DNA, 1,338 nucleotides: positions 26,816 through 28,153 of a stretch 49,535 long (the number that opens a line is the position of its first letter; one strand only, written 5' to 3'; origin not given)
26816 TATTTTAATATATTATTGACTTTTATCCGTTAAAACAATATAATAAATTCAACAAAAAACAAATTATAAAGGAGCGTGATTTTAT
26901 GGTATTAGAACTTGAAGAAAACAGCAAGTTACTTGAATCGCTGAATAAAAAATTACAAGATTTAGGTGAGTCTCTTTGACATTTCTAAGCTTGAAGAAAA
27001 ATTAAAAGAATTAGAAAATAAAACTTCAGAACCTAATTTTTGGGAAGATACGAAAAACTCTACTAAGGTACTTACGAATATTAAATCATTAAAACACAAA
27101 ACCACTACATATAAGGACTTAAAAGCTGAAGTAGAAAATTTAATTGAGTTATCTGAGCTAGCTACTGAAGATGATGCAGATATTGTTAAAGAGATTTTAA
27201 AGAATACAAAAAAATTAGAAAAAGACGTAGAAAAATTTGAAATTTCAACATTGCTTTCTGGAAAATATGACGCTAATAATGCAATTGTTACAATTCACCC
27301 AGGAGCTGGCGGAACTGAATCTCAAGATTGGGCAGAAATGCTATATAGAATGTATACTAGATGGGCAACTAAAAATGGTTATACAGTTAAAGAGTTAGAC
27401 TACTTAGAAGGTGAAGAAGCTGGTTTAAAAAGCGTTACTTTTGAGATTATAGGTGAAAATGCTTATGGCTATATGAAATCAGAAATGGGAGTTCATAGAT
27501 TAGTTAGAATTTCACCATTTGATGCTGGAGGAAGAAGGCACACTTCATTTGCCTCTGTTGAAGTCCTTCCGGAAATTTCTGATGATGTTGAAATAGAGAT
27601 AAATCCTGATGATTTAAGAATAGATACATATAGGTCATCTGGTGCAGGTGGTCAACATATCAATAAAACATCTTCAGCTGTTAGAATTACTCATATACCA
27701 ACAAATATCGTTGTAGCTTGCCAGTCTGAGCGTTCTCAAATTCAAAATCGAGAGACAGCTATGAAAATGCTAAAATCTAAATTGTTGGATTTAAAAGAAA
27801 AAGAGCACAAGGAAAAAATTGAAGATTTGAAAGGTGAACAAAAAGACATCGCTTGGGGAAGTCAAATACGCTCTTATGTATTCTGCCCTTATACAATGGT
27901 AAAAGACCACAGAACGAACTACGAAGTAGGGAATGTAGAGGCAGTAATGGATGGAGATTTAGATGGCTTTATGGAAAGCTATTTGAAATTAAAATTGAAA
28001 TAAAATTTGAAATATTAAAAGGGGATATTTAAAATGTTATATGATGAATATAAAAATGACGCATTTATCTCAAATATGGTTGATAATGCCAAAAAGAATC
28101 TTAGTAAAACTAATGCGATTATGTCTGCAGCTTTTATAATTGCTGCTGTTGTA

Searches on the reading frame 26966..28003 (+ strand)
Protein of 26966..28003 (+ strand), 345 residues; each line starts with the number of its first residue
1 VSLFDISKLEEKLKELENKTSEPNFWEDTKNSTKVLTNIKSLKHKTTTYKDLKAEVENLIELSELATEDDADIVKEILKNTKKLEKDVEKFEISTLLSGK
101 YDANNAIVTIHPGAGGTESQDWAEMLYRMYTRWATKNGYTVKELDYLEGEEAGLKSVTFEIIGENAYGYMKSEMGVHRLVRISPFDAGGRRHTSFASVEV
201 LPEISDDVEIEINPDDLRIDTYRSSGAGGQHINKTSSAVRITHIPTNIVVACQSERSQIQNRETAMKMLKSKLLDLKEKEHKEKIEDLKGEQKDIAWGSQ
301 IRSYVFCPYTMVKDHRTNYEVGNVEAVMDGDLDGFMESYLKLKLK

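Call 49: search_protein_families(library=pfam, proteins=[window:26966-28003:+], max_evalue=0.0001)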
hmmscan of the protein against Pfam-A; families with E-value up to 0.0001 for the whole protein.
window:26966-28003:+ (345 aa): 2 families
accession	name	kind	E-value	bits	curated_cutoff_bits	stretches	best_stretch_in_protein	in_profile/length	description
PF03462.23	PCRF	-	1.1e-61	208.5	24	1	9-198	1-194/194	PCRF domain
PF00472.26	RF-1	-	1.3e-45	154.6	35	1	206-316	1-116/116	RF-1 domain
